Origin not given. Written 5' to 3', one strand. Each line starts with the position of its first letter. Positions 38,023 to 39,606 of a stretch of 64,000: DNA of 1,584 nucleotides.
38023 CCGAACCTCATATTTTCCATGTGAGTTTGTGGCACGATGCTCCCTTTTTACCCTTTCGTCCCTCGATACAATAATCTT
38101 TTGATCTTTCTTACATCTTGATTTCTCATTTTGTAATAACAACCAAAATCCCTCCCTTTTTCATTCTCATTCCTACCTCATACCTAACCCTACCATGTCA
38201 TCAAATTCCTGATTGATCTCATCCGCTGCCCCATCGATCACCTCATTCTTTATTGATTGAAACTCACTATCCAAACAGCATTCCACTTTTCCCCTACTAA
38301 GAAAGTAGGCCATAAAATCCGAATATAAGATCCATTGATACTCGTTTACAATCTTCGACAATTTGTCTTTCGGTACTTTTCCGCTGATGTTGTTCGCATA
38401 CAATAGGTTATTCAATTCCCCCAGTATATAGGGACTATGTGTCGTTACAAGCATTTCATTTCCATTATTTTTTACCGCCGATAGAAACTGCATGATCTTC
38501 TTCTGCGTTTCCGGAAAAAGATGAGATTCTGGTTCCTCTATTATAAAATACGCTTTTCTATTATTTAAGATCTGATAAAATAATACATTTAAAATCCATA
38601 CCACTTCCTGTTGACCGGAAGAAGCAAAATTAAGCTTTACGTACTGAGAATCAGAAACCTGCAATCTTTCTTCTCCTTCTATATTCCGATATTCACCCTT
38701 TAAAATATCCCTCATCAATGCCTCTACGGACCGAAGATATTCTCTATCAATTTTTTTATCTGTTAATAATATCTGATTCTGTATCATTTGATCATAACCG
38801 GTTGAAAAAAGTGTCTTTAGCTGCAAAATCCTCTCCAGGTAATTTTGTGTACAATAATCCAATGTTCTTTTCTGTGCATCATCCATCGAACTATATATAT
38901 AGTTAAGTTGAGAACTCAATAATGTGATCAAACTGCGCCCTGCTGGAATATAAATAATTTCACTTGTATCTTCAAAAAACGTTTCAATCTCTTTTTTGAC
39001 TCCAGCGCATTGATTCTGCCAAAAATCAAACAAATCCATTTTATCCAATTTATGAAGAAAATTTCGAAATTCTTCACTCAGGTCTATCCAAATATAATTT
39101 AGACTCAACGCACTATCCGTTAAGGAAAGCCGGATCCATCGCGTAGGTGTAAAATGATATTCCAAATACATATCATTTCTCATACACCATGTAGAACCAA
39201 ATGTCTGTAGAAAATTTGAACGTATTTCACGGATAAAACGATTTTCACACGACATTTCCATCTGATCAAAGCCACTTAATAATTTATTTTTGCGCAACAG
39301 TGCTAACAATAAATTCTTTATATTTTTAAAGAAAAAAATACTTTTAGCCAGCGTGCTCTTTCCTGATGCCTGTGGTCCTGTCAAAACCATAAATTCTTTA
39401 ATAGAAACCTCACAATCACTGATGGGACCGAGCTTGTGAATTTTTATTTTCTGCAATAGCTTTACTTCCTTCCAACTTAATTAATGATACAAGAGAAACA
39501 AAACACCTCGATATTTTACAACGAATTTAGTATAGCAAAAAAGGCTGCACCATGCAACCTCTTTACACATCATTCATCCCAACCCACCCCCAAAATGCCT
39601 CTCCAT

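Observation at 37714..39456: Candidate undescribed two-gene defence cassette: ABC/AAA_21-like ATPase plus small PD-(D/E)xK-like protein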

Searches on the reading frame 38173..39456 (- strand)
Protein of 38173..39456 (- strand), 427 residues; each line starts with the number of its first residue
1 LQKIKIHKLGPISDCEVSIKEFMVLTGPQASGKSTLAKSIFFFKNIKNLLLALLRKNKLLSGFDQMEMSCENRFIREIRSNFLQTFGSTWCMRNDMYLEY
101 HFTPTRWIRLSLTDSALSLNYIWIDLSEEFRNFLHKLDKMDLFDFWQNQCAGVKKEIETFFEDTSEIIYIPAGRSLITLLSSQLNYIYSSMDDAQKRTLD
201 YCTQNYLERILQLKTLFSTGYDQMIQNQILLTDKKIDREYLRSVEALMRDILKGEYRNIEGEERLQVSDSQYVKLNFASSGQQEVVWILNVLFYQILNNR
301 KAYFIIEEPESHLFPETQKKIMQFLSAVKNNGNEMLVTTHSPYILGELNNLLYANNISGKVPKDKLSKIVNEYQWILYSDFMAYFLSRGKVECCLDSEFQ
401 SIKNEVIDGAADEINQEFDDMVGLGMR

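Call 3: search_protein_families(library=pfam, proteins=[window:38173-39456:-], max_evalue=1)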
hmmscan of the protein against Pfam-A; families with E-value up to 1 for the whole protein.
window:38173-39456:- (427 aa): 12 families
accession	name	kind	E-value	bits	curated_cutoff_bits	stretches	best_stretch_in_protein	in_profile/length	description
PF13175.12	AAA_15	-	5.5e-23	82.6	32.1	1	2-344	4-373/374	AAA ATPase domain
PF13304.12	AAA_21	-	1.1e-14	55.6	27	2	185-345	153-303/304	AAA domain, putative AbiEii toxin, Type IV TA system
PF20720.3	nSTAND3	-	0.00019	21.6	27.2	1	21-40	18-37/155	Novel STAND NTPase 3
PF02463.25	SMC_N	-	0.0011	18.9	40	0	20-43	24-48/220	RecF/RecN/SMC N terminal domain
PF24883.2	NPHP3_N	-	0.0087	16.7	24.8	0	21-41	23-43/164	Nephrocystin 3, N-terminal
PF13173.12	AAA_14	-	0.011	16.1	27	1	21-59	3-42/129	AAA domain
PF13555.12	AAA_29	-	0.025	14.8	27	1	15-36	17-38/61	P-loop containing region of AAA domain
PF01057.23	Parvo_NS1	-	0.051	13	20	1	258-342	19-103/271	Parvovirus non-structural protein NS1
PF21097.3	SR_plectin_7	-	0.06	14.2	27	1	147-195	53-101/116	Spectrin repeat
PF00005.33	ABC_tran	-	0.079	14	25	1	16-41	7-32/137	ABC transporter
PF13191.12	AAA_16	-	0.13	13.1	32.6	1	21-41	25-45/167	AAA ATPase domain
PF13401.12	AAA_22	-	0.16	12.8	27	1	21-84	6-56/130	AAA domain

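Call 4: search_protein_families(library=padloc, proteins=[window:38173-39456:-], max_evalue=1)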
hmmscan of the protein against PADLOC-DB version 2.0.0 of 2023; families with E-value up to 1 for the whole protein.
window:38173-39456:- (427 aa): 116 families (the best 25 are shown)
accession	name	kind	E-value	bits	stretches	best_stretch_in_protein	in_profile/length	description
PDLC02979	AriA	-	2.4e-28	98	1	1-345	3-373/373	-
PDLC04562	PDC-M29A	-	4.4e-24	83.5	2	304-423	275-405/410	-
PDLC04033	PD-T4-4_A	-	4.5e-23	80.2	2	161-360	180-385/460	-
PDLC03878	NsnB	-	1.6e-21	75.5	1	1-354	2-290/345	-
PDLC04664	PDC-M47A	-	9.9e-19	65.6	2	245-356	266-377/461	-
PDLC04032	PD-T4-4_A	-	2.4e-18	64.3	2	238-421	282-465/474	-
PDLC04710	PDC-M56A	-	2.4e-17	61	2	162-346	105-286/382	-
PDLC02980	AriA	-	7.5e-17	60.2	2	213-345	182-303/304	-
PDLC00289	PtuA1|PtuA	-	2.1e-13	48.1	1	18-349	26-296/404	AAA ATPase domain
PDLC02914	ATPase-Toprim_I-B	-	4.4e-13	47.2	2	267-365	174-270/443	-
PDLC02981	AriAB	-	7.7e-13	46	2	200-347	234-379/694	-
PDLC02335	AbiLi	-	2e-12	44.9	1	18-348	74-243/326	AbiLi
PDLC00075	GajA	-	4.1e-12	43.4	2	277-349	248-314/536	AAA ATPase domain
PDLC00067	GajA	-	5.5e-12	42.9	2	305-349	309-352/604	AAA ATPase domain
PDLC04135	mad3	-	9.1e-12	43.2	1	12-345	13-327/374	mads_3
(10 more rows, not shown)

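Call 5: search_protein_families(library=ncbifam, proteins=[window:38173-39456:-], max_evalue=1)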
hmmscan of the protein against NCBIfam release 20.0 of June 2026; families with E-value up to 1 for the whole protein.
window:38173-39456:- (427 aa): 44 families (the best 25 are shown)
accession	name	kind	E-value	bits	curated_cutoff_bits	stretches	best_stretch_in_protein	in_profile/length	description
NF047739.1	antiphage_MADS3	equivalog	2.6e-11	43.4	420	2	295-349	331-385/427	methylation-associated defense system AAA family ATPase MAD3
TIGR04435.1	restrict_AAA_1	hypoth_equivalog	3.5e-07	29.3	300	1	273-347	393-472/568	restriction system-associated AAA family ATPase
TIGR03608.1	L_ocin_972_ABC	subfamily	2.2e-06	27.3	254.85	1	212-349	69-201/206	putative bacteriocin export ABC transporter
NF007027.0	PRK09493.1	equivalog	6.2e-06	25.7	379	2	279-341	138-195/240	glutamine ABC transporter ATP-binding protein GlnQ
TIGR02673.1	FtsE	equivalog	8.8e-06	25.5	264.85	1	301-345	156-200/214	cell division ATP-binding protein FtsE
TIGR04520.1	ECF_ATPase_1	equivalog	1.1e-05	25.1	315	2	15-40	23-48/269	energy-coupling factor transporter ATPase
TIGR04521.1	ECF_ATPase_2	equivalog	2.8e-05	23.4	330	1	279-341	146-204/279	energy-coupling factor transporter ATPase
NF038007.1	ABC_ATP_DarD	equivalog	3.3e-05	23.5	375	1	15-57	26-68/218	darobactin export ABC transporter ATP-binding protein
NF041760.1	PtuA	equivalog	3.4e-05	22.9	500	1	260-347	326-422/524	retron Ec78 anti-phage system effector ATPase PtuA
TIGR02315.1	ABC_phnC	equivalog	5.8e-05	22.6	266.1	1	262-341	130-205/243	phosphonate ABC transporter ATP-binding protein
NF040873.1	AztA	equivalog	7.8e-05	22.3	220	2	265-342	107-179/191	zinc ABC transporter ATP-binding protein AztA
TIGR01166.1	cbiO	subfamily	8e-05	22.2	211.8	1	265-340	115-185/190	cobalt ABC transporter, ATP-binding protein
TIGR00630.1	uvra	equivalog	0.00035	18.9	729.8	2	14-43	627-656/924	excinuclease ABC subunit UvrA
NF010068.0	PRK13548.1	equivalog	0.00039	19.6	261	1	271-340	134-201/261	heme ABC transporter ATP-binding protein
TIGR01842.1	type_I_sec_PrtD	subfamily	0.00055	18.6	510.15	1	303-354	475-526/544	type I secretion system permease/ATPase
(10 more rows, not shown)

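Call 6: search_protein_families(library=phrogs, proteins=[window:38173-39456:-], max_evalue=1)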
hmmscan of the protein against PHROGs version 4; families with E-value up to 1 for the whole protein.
window:38173-39456:- (427 aa): 15 families
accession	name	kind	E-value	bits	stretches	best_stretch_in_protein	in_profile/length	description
phrog_14430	-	unknown function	3.5e-18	67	2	243-354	280-391/444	-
phrog_4747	-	unknown function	2.4e-11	44.4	2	290-346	319-380/610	-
phrog_3940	-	unknown function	1.4e-09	38.3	1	257-352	204-306/537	-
phrog_7507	-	unknown function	1.6e-09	38.7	1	191-369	310-476/483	-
phrog_8323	-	unknown function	2.4e-09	37.3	1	2-349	52-369/623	-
phrog_13167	-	unknown function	3.9e-09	36.9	1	273-420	312-460/477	-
phrog_9802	-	unknown function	9.7e-09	35.7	1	21-349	26-332/438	-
phrog_5836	-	unknown function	1.2e-07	31.1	1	16-348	44-354/1071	-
phrog_21420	-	unknown function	3.1e-07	30.2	1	285-364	510-588/654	-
phrog_8066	-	unknown function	6e-07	29.7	1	276-348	361-432/522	-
phrog_293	-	moron, auxiliary metabolic gene and host takeover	0.004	16.2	1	302-347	288-334/1058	ABC transporter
phrog_19212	-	unknown function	0.0071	16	1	269-349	330-413/550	-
phrog_21263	-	unknown function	0.036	13.1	0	302-340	850-888/940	-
phrog_2107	-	other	0.05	14.3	1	24-49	7-32/201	thymidylate kinase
phrog_2071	-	other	0.22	12.3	1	20-41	16-37/282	ATPase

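Call 8: find_homologous_proteins(query=window:38173-39456:-, max_evalue=1e-10)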
Query window:38173-39456:- (427 aa): 4435 proteins with E <= 1e-10 among 8000 candidates; the best 120 are listed.
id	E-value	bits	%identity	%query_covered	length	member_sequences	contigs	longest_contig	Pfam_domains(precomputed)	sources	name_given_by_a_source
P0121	4.2e-281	950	99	100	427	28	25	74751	PF13175.13,PF13304.13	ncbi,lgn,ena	-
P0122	2.9e-199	680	72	100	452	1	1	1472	PF13175.13,PF02463.26,PF13304.13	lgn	-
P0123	3.5e-183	627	67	99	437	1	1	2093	PF13175.13,PF13304.13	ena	-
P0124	5.7e-181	620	64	99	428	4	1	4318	PF13175.13,PF02463.26,PF13304.13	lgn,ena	-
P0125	1.2e-176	606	63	99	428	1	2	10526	PF13175.13,PF02463.26,PF13304.13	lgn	-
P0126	6.0e-176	604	63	100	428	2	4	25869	PF13175.13,PF02463.26,PF13304.13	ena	-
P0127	1.8e-174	599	62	99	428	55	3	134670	PF13175.13,PF02463.26,PF13304.13,PF20720.4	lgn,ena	-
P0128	1.0e-165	570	60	99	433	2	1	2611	PF13175.13,PF13304.13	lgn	-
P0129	2.4e-164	565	59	99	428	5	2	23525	PF13175.13,PF13304.13,PF20720.4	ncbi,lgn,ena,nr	ncbi:MAG: ATP-binding protein [Lachnospiraceae bacterium]|nr:ATP-binding protein [Lachnospiraceae ba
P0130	2.9e-163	562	60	99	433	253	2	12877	PF13175.13,PF13304.13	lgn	-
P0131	7.8e-161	554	60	99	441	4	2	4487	PF13175.13,PF13304.13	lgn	-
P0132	8.9e-161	554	60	99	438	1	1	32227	PF13175.13,PF13304.13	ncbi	ncbi:MAG: AAA family ATPase [Lachnospiraceae bacterium]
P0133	1.1e-160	553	59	99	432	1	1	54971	PF13175.13,PF13304.13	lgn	-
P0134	1.1e-160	553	59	100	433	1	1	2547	PF13175.13,PF13304.13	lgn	-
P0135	1.9e-160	553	59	99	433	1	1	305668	PF13175.13,PF13304.13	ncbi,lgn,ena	-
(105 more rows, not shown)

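Call 62: find_encoding_contigs(protein=window:38173-39456:-, flank=10000, max_places=6)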
Protein window:38173-39456:- (427 aa): 24 contigs read that carry it; 6 places shown.
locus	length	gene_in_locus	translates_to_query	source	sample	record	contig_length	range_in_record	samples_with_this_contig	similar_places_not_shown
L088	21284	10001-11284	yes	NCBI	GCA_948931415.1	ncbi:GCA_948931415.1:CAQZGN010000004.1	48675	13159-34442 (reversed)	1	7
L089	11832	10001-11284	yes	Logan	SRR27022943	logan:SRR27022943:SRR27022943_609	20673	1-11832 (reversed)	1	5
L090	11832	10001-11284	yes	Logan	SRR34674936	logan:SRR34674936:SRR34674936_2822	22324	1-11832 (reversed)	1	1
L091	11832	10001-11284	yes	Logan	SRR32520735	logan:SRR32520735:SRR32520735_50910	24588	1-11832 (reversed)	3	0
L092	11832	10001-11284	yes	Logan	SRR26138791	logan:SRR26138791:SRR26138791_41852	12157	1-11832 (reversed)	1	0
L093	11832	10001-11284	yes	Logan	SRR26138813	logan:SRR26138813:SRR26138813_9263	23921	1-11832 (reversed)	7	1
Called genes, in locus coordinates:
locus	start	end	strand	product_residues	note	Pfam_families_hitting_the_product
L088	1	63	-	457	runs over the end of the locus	PF14689:SPOB_a (weak), PF02518:HATPase_c (weak), PF14501:HATPase_c_5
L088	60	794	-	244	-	PF00072:Response_reg, PF04397:LytTR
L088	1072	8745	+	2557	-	-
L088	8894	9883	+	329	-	-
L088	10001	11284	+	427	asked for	PF13175:AAA_15, PF13304:AAA_21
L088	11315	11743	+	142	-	-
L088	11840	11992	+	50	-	-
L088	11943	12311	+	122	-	-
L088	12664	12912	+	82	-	PF00005:ABC_tran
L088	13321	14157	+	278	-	PF12844:HTH_19, PF13443:HTH_26 (weak), PF13560:HTH_31, PF15731:MqsA_antitoxin (faint), PF01381:HTH_3, PF00771:FHIPEP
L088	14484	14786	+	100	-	PF02583:Trns_repr_metal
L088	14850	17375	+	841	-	PF00403:HMA, PF00122:E1-E2_ATPase, PF00702:Hydrolase, PF08282:Hydrolase_3 (faint), PF00403:HMA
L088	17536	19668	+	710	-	PF02368:Big_2, PF22847:Glyco_hydro_43_rel (faint), PF04616:Glyco_hydro_43, PF17851:GH43_C2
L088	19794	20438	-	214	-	PF02368:Big_2, PF22359:Big-like (weak)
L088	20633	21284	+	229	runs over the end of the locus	PF00072:Response_reg, PF00486:Trans_reg_C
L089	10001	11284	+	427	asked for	PF13175:AAA_15, PF13304:AAA_21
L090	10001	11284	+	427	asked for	PF13175:AAA_15, PF13304:AAA_21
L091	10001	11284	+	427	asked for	PF13175:AAA_15, PF13304:AAA_21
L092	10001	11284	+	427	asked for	PF13175:AAA_15, PF13304:AAA_21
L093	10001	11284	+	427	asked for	PF13175:AAA_15, PF13304:AAA_21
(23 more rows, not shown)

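Call 64: search_solved_structures(query=window:38173-39456:-, max_evalue=0.001)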
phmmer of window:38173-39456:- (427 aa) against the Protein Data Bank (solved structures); distinct sequences matched with E-value up to 0.001: 7.
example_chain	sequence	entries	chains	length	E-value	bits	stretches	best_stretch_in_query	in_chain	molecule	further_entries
8idb_A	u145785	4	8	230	2.7e-05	26.7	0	295-352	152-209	Cell division ATP-binding protein FtsE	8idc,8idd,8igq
6z4w_A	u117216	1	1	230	5.5e-05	25.7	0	278-365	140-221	Cell division ATP-binding protein FtsE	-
6z63_A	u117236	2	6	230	5.5e-05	25.7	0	278-365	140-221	Cell division ATP-binding protein FtsE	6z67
8jia_A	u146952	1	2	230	7.1e-05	25.3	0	295-352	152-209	Cell division ATP-binding protein FtsE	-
6n9l_A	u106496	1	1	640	0.00027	23.4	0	303-350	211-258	UvrABC system protein A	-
5xu1_A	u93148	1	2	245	0.00058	22.3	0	278-346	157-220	ABC transporter ATP-binding protein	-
4hlu_D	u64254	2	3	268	0.00072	22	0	299-356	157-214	Energy-coupling factor transporter ATP-binding protein EcfA | Energy-coupling factor transporter ATP-binding protein EcfA1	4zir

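Call 67: list_cluster_members(proteins=[window:38173-39456:-, window:37714-38142:-, window:39574-40563:-])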
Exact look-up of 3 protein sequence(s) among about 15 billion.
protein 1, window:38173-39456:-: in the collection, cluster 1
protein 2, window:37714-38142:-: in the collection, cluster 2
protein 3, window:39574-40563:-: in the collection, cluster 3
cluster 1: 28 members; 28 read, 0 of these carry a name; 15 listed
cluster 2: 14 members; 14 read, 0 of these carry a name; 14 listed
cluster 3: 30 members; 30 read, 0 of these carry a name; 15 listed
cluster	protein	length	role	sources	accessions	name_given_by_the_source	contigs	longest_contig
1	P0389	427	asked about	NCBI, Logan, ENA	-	-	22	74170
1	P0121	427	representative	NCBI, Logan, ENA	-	-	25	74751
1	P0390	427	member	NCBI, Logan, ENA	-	-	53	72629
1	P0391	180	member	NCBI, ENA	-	-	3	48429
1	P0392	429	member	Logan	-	-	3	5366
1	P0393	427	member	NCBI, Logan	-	-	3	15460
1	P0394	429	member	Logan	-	-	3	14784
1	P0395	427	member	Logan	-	-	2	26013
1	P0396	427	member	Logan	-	-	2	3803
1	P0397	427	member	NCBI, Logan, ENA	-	-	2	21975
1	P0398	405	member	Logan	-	-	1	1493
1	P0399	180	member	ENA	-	-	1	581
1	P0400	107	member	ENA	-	-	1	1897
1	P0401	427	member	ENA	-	-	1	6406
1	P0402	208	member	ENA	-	-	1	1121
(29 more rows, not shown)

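Call 94: predict_structure(alignment_id=A5)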
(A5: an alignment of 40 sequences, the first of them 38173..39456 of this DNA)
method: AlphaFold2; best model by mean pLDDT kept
length: 427 residues; sequences in the alignment: 40
mean_pLDDT: 85.3   pTM: 0.88
mean pLDDT of the five models: 85.3, 84.8, 84.3, 83.7, 83.1
residues with pLDDT >= 90: 213; 70-90: 155; 50-70: 54; < 50: 5
segments of 3 or more residues with pLDDT < 50: 178-180
pLDDT, mean of each block of 10 residues (from residue 1): 92 93 93 93 94 77 63 90 77 84 95 69 92 88 58 87 91 57 62 71 82 84 90 86 94 86 83 67 82 92 93 88 96 94 94 95 95 95 94 93 83 89 92
secondary structure, 60 per line:
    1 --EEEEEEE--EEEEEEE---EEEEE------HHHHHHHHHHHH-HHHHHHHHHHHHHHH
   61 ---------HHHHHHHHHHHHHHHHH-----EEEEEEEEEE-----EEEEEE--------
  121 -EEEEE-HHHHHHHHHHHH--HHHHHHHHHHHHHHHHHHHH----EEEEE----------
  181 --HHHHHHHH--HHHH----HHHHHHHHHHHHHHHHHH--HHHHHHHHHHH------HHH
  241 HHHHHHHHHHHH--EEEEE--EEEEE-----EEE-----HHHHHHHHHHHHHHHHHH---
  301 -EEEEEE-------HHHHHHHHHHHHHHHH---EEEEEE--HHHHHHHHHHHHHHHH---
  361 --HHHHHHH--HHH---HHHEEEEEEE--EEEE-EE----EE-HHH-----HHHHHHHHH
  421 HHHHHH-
elements in order: E3-9 E12-18 E22-26 H33-44 H46-60 H70-86 E92-101 E107-112 E122-126 H128-139 H142-161 E166-170 H183-190 H193-196 H201-218 H221-231 H238-252 E255-259 E262-266 E272-274 H280-297 E302-307 H315-330 E334-339 H342-357 H363-369 E381-387 E390-393 H412-426

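Call 96: fold_search(model_id=the predicted structure, library=pdb)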
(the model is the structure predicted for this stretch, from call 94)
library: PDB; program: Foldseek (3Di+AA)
matches with E <= 10: 1029; with E <= 0.001: 279
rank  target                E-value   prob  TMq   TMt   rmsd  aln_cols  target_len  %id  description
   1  9n69_D                1.1e-09  1.00  0.42  0.42  14.1       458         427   12  Structure of the retron IA complex with HNH nuclease in the "down" orientation (released 2025-04-23)
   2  8eea_B                1.5e-09  1.00  0.41  0.47  11.6       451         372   11  Structure of E.coli Septu (PtuAB) complex (released 2023-12-27)
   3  9n69_A                2.8e-09  1.00  0.43  0.36  16.1       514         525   14  Structure of the retron IA complex with HNH nuclease in the "down" orientation (released 2025-04-23)
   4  9n6b_A                3.6e-09  1.00  0.43  0.36  16.3       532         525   12  Structure of the retron IA complex with HNH nuclease in the "up" orientation (released 2025-04-23)
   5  9n69_B                3.9e-09  1.00  0.36  0.31  15.7       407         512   14  Structure of the retron IA complex with HNH nuclease in the "down" orientation (released 2025-04-23)
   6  9vhe_C                4.4e-09  1.00  0.37  0.46   9.8       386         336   16  cryoEM structure of retron-Eco7 complex (released 2025-12-31)
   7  9n6b_B                4.4e-09  1.00  0.38  0.32  14.2       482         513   12  Structure of the retron IA complex with HNH nuclease in the "up" orientation (released 2025-04-23)
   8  8ee4_D                4.6e-09  1.00  0.40  0.43  11.4       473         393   13  Structure of PtuA (released 2024-01-03)
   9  9n6c_D                6.2e-09  1.00  0.42  0.41  10.6       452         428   13  Structure of the Retron IA Complex without the HNH Nuclease (released 2025-04-23)
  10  9n69_C                6.5e-09  1.00  0.42  0.40  15.2       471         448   13  Structure of the retron IA complex with HNH nuclease in the "down" orientation (released 2025-04-23)
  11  8sux_C                6.9e-09  1.00  0.41  0.46  12.1       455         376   12  Structure of E. coli PtuA hexamer (released 2024-01-10)
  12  9n6b_C                7.2e-09  1.00  0.42  0.40  19.8       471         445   13  Structure of the retron IA complex with HNH nuclease in the "up" orientation (released 2025-04-23)
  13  8sux_F                8.4e-09  1.00  0.43  0.49   9.9       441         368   11  Structure of E. coli PtuA hexamer (released 2024-01-10)
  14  8sux_D                1.0e-08  1.00  0.41  0.46  11.5       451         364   12  Structure of E. coli PtuA hexamer (released 2024-01-10)
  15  9kjz_B                1.1e-08  1.00  0.41  0.34   9.7       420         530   14  Cryo-EM structure of the Retron-Eco7 complex (state 3) (released 2025-11-12)
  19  8eea_A                1.3e-08  1.00  0.42  0.46  11.5       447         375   11  Structure of E.coli Septu (PtuAB) complex (released 2023-12-27)
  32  8v45_C                2.9e-08  1.00  0.35  0.39  12.7       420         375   13  CryoEM structure of AriA-Ocr complex (released 2024-06-26)
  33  8eea_C                3.0e-08  1.00  0.44  0.42  11.2       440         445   11  Structure of E.coli Septu (PtuAB) complex (released 2023-12-27)
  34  8eea_D                3.2e-08  1.00  0.45  0.42  12.7       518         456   12  Structure of E.coli Septu (PtuAB) complex (released 2023-12-27)
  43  8v45_F                7.1e-08  1.00  0.33  0.37  12.5       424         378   13  CryoEM structure of AriA-Ocr complex (released 2024-06-26)
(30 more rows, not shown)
